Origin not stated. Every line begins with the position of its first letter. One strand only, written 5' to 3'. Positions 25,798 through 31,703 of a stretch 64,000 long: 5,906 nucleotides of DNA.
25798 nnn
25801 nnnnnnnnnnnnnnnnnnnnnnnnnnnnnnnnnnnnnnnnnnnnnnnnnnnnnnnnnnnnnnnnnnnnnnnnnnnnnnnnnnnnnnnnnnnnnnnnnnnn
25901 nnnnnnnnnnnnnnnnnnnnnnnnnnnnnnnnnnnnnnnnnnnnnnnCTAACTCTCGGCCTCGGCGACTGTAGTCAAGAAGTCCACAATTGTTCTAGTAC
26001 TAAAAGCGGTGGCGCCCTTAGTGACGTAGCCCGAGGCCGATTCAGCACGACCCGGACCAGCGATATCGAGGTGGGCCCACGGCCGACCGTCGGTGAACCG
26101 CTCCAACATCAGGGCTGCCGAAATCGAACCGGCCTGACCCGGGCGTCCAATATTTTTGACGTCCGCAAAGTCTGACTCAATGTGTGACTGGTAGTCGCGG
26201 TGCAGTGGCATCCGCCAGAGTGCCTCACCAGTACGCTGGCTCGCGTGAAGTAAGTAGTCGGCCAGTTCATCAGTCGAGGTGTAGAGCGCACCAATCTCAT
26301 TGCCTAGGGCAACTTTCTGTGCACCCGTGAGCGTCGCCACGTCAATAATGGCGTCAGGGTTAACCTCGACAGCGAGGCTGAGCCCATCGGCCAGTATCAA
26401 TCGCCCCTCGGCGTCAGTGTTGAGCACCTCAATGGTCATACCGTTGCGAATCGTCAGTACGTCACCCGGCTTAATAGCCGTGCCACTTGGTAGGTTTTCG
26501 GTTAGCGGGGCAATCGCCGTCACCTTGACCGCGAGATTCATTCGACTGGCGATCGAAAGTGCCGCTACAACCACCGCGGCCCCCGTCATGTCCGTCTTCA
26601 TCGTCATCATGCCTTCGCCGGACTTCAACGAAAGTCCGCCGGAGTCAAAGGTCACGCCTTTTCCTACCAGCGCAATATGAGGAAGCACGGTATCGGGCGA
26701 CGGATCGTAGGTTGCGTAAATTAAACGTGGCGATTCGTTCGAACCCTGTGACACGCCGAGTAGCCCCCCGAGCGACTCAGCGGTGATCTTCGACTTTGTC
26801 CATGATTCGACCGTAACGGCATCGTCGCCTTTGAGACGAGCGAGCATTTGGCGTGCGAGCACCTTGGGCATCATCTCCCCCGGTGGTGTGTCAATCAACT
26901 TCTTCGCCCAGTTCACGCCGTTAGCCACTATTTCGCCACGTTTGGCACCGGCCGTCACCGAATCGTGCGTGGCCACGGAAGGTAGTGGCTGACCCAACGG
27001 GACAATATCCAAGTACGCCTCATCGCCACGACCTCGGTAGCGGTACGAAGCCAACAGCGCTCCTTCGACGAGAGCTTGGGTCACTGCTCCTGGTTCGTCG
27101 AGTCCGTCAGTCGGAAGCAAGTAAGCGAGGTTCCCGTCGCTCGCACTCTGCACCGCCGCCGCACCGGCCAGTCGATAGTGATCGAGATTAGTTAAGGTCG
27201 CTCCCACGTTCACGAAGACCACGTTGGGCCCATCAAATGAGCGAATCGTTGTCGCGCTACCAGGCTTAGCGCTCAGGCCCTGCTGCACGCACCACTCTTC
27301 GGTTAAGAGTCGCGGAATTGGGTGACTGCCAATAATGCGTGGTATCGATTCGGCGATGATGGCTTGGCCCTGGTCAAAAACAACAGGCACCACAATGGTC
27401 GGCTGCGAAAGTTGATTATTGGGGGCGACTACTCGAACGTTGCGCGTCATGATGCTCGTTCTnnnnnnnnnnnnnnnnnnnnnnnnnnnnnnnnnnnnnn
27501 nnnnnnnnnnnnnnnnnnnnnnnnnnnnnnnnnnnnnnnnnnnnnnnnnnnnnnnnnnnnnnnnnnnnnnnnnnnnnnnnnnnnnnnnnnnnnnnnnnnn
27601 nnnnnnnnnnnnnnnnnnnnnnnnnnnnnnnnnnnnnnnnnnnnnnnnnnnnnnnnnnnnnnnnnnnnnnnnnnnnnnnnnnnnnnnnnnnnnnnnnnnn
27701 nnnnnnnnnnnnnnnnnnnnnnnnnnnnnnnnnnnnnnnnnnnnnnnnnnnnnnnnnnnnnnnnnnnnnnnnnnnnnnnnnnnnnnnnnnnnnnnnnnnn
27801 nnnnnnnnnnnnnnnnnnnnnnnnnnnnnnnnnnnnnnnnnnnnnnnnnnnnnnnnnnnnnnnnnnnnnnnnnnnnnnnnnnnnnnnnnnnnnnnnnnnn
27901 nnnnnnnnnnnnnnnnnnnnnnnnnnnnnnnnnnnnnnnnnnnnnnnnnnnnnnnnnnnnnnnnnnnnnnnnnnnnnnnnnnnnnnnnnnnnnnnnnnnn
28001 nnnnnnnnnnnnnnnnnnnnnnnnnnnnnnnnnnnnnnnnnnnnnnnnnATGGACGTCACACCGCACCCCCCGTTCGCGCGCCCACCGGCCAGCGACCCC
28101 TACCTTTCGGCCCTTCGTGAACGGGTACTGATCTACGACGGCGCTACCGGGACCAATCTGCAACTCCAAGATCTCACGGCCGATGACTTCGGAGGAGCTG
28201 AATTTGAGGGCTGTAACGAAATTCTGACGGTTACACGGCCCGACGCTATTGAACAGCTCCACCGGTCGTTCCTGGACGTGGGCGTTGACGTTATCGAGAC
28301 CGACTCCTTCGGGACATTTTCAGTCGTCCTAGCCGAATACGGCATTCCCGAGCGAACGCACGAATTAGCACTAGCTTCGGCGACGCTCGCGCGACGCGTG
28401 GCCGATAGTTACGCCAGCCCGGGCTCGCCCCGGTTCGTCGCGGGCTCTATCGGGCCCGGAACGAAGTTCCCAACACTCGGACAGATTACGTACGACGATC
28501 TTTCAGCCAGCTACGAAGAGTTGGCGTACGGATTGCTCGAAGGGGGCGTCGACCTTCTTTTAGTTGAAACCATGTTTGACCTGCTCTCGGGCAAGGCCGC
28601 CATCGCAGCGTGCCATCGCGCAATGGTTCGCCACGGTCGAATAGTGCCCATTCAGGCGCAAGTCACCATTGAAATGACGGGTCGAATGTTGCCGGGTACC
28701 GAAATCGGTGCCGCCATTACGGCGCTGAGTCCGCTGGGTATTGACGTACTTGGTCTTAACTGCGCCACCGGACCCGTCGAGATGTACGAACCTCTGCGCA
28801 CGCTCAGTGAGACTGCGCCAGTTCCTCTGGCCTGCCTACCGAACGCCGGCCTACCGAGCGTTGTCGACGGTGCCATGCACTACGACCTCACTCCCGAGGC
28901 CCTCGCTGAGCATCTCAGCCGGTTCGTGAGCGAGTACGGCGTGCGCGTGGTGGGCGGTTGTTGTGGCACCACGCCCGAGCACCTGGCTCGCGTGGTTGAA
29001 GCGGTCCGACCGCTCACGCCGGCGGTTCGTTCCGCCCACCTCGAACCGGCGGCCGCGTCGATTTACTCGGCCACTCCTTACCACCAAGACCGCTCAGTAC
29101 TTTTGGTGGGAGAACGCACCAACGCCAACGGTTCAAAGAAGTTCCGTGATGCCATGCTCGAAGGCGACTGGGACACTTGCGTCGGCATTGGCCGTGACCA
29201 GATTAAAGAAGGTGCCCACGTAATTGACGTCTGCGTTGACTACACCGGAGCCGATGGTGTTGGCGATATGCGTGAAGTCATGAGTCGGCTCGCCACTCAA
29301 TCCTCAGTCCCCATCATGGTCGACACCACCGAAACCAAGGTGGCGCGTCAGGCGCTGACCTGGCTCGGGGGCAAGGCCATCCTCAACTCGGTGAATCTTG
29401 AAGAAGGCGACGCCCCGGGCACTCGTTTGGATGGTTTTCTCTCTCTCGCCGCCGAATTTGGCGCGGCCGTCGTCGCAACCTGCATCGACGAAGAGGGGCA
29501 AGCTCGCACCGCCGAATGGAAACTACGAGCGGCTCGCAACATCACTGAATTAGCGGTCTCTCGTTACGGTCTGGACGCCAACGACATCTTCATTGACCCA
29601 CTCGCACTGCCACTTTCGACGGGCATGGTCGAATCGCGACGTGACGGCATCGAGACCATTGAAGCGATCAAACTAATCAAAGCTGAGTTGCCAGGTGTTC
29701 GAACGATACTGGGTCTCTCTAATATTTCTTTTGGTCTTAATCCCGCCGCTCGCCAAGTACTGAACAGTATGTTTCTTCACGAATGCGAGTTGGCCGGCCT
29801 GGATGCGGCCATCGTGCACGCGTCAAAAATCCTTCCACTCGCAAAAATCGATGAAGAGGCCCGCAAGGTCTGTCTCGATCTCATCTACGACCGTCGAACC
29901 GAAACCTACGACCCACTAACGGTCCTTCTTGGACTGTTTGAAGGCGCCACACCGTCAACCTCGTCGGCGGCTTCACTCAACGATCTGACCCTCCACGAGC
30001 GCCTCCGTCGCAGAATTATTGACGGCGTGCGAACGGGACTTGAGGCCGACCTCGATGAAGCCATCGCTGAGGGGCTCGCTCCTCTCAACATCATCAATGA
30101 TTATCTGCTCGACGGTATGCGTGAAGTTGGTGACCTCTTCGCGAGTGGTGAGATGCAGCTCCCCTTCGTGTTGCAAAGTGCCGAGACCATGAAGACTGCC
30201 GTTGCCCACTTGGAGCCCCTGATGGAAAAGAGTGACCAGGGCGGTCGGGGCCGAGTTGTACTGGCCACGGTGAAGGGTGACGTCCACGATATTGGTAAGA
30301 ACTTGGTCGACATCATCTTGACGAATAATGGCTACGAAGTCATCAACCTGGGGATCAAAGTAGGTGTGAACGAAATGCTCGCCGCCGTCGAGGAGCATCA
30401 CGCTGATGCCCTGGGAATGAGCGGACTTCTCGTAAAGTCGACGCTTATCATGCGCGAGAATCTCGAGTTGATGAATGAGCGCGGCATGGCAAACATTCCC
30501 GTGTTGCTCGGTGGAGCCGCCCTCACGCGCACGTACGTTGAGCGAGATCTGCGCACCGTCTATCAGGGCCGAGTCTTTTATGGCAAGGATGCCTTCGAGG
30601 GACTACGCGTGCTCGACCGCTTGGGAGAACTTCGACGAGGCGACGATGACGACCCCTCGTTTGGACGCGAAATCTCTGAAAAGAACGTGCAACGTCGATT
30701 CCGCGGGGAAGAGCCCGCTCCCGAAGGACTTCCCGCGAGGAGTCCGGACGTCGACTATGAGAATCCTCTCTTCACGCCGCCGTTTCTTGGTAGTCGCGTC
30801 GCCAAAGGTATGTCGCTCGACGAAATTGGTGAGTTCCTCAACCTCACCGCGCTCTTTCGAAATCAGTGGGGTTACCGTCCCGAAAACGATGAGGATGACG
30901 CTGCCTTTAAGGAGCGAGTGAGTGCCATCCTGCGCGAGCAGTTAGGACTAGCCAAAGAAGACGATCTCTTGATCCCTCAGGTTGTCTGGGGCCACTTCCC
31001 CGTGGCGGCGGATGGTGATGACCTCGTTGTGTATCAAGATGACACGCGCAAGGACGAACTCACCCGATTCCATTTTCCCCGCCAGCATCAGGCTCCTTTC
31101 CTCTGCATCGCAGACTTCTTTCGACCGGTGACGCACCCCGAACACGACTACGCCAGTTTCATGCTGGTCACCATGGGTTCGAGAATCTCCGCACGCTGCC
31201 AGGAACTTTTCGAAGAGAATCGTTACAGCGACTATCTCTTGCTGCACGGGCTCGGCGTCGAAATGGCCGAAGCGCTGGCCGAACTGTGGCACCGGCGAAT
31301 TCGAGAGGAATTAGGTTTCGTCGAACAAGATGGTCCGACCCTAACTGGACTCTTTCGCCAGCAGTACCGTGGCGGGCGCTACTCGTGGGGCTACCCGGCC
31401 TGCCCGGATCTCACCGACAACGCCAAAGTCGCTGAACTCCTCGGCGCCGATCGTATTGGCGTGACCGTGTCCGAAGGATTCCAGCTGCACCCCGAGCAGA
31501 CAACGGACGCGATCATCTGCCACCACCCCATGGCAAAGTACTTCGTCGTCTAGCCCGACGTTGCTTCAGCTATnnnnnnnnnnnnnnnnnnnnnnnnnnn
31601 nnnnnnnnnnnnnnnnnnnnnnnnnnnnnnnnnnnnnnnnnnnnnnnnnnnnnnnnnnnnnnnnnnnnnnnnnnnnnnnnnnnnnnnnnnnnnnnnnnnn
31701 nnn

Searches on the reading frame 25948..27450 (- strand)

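Call 34: search_protein_families(library=pfam, proteins=[window:25948-27450:-], max_evalue=0.00001)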
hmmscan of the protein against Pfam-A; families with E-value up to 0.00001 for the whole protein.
window:25948-27450:- (500 aa): 2 families
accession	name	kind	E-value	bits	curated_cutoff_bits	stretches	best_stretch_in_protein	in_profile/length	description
PF00883.26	Peptidase_M17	-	1.1e-110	370.2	25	1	180-489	1-310/310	Cytosol aminopeptidase family, catalytic domain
PF02789.23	Peptidase_M17_N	-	3.2e-06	27.5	23.4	1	54-138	29-122/129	Cytosol aminopeptidase family, N-terminal domain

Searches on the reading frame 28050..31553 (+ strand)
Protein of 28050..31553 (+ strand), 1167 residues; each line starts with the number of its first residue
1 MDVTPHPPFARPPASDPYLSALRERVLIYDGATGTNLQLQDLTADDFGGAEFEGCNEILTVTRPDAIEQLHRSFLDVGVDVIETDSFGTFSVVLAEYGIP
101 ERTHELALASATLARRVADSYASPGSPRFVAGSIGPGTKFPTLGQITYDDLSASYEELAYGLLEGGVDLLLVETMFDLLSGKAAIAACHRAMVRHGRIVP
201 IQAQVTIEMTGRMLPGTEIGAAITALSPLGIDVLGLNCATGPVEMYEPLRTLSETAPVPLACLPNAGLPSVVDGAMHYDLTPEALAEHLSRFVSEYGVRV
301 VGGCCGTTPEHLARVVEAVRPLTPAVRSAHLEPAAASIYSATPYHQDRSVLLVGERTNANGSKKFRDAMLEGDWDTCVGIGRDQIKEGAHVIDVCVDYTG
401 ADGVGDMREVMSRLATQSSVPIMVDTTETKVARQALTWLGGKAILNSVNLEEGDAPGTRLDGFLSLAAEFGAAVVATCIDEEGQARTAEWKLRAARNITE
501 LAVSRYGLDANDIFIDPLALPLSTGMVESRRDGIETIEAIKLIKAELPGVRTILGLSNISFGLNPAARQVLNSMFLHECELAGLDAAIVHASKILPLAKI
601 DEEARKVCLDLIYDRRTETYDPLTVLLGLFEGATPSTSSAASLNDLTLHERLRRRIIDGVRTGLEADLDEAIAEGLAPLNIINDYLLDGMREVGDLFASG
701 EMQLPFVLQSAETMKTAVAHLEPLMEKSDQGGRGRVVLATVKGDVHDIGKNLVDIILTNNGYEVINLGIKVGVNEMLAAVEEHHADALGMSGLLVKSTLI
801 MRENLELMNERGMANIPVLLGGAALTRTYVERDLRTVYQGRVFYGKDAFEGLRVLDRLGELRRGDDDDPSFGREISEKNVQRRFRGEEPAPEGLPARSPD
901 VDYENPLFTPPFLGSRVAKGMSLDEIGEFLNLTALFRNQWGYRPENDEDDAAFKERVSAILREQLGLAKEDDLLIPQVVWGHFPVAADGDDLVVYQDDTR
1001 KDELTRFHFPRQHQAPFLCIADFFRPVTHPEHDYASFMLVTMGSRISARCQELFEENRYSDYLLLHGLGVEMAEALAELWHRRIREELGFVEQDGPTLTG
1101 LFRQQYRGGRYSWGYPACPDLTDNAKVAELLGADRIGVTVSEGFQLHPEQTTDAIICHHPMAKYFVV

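Call 34: search_protein_families(library=pfam, proteins=[window:28050-31553:+], max_evalue=0.00001)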
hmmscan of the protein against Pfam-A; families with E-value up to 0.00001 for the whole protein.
window:28050-31553:+ (1167 aa): 5 families
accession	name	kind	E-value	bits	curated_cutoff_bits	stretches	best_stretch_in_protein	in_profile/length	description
PF02574.22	S-methyl_trans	-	4.3e-75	253.7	22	1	27-319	1-283/283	Homocysteine S-methyltransferase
PF00809.28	Pterin_bind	-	8.1e-44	150.5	25.5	1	354-590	1-244/244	Pterin binding enzyme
PF02965.22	Met_synt_B12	-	1.6e-37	129.9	25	1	953-1167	36-257/273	Vitamin B12 dependent methionine synthase, activation domain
PF02607.22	B12-binding_2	-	3.9e-24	85.1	23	1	649-722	2-74/74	B12 binding domain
PF02310.24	B12-binding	-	1.9e-19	70.1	32.1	1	734-852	1-120/121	B12 binding domain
